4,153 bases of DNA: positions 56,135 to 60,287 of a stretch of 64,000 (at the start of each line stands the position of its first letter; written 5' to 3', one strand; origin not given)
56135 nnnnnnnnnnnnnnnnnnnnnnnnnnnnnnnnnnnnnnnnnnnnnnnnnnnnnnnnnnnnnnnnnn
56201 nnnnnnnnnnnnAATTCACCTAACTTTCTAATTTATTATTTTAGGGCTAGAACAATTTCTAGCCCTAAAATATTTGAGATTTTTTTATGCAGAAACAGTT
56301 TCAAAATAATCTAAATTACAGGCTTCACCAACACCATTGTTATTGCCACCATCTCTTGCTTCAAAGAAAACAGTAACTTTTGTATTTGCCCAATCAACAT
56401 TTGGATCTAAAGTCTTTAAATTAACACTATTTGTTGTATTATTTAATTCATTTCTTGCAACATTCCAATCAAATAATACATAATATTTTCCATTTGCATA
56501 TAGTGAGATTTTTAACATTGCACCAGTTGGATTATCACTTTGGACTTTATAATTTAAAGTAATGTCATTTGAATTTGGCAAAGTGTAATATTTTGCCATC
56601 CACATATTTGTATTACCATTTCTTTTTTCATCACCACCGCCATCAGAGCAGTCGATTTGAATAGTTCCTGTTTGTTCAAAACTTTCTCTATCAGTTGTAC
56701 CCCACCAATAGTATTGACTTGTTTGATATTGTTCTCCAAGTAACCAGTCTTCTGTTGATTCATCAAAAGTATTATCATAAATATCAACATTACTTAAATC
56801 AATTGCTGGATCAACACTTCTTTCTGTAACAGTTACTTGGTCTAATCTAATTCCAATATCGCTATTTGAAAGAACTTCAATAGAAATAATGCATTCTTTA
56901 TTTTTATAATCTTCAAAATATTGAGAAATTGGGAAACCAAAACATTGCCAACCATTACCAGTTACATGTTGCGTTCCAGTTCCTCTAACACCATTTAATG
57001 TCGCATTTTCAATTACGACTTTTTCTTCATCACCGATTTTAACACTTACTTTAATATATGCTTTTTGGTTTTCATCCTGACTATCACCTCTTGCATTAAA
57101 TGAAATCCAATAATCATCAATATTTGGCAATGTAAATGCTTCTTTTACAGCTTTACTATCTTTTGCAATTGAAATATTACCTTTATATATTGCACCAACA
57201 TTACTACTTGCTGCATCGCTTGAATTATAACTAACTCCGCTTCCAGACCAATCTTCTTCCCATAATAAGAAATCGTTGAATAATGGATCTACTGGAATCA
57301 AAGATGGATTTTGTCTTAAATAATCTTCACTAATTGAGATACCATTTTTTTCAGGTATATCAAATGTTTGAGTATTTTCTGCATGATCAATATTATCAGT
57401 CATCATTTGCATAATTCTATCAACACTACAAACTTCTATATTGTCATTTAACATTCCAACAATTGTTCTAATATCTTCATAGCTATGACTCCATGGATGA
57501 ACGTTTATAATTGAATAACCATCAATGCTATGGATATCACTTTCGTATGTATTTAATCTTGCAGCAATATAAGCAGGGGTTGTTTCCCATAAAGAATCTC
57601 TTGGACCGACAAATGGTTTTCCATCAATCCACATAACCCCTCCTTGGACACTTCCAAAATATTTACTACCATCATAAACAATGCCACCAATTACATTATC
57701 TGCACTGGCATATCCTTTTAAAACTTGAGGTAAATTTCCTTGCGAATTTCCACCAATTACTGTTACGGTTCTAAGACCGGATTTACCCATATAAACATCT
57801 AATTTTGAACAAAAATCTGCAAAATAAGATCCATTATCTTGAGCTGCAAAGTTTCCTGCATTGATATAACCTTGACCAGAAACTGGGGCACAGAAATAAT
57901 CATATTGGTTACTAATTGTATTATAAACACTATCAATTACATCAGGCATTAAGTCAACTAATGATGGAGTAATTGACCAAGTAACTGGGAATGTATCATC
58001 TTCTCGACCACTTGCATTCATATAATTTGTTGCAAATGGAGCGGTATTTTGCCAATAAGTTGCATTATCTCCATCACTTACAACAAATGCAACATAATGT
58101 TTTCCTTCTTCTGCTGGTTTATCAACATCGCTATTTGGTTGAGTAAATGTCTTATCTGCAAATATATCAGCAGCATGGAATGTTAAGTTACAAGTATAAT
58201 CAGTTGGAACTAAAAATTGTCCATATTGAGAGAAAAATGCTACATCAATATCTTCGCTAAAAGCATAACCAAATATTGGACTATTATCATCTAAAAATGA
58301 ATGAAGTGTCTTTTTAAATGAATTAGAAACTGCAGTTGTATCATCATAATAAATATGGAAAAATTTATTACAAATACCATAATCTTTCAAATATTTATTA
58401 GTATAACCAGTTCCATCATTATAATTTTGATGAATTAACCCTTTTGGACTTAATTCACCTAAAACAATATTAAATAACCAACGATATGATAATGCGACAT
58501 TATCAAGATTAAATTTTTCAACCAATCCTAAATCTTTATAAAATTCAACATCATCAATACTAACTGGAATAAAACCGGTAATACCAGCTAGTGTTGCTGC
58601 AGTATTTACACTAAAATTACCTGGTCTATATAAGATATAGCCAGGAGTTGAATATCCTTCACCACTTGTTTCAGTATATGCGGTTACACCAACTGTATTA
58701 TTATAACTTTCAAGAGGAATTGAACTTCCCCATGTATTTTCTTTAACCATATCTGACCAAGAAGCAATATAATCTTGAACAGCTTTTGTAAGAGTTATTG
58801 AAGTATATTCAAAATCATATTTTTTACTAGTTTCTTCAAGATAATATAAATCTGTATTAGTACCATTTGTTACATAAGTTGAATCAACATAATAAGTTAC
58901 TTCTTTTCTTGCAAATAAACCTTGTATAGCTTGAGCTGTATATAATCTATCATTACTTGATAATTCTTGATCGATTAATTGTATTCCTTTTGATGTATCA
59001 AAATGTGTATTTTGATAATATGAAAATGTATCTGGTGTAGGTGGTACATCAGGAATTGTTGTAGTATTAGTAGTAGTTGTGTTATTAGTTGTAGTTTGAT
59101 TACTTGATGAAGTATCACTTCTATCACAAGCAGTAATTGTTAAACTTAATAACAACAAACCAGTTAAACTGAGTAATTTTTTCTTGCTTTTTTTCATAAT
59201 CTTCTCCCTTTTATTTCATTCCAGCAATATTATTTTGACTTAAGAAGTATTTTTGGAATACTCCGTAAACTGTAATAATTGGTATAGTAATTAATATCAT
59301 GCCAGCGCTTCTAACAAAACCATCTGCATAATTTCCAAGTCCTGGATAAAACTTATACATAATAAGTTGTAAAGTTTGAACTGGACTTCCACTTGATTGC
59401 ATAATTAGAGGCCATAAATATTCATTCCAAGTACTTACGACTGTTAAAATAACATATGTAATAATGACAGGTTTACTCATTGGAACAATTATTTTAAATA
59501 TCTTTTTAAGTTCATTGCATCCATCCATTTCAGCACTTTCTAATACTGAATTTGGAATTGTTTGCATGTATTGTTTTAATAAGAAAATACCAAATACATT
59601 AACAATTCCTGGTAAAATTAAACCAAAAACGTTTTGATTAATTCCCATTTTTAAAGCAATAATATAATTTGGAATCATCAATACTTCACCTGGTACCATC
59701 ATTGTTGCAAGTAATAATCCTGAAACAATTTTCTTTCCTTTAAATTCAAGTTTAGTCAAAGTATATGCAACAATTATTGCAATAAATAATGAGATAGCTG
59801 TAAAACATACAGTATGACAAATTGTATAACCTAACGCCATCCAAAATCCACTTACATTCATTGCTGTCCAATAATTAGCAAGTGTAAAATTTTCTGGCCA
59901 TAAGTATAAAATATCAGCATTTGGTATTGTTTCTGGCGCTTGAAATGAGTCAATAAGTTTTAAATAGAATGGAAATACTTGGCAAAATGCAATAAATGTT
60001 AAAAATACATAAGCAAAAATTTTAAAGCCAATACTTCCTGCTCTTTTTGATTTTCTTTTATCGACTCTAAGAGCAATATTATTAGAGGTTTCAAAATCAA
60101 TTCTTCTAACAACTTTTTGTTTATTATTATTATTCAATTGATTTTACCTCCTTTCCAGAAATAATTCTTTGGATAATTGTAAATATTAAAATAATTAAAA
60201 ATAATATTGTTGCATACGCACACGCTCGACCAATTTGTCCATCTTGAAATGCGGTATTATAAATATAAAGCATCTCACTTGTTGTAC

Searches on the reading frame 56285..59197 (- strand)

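Call 55: search_protein_families(library=pfam, proteins=[window:56285-59197:-], max_evalue=0.00001)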
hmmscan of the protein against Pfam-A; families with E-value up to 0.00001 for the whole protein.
window:56285-59197:- (970 aa): 2 families
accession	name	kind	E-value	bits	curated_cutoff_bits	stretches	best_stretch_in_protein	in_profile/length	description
PF14323.11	GxGYxYP_C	-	2.5e-38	132.7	27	1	366-599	2-241/242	GxGYxYP putative glycoside hydrolase C-terminal domain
PF20958.2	GxGYxYP_N_3rd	-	4.3e-13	49.6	24.4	1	268-342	14-90/91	GxGYxYP third domain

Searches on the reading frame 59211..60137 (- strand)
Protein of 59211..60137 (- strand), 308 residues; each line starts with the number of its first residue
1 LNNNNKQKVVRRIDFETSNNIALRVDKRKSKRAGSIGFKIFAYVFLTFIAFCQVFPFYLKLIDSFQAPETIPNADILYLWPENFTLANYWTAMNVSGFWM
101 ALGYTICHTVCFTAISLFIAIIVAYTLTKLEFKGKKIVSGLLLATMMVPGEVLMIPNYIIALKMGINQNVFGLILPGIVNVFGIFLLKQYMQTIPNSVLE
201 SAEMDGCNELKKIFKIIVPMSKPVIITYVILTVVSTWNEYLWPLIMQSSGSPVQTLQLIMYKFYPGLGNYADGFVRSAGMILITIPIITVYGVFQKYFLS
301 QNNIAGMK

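Call 55: search_protein_families(library=pfam, proteins=[window:59211-60137:-], max_evalue=0.00001)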
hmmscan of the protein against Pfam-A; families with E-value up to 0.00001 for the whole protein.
window:59211-60137:- (308 aa): 1 family
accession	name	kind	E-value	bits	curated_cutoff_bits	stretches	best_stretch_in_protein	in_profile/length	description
PF00528.27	BPD_transp_1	-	3.1e-18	66.6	26.4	1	117-298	2-178/184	Binding-protein-dependent transport system inner membrane component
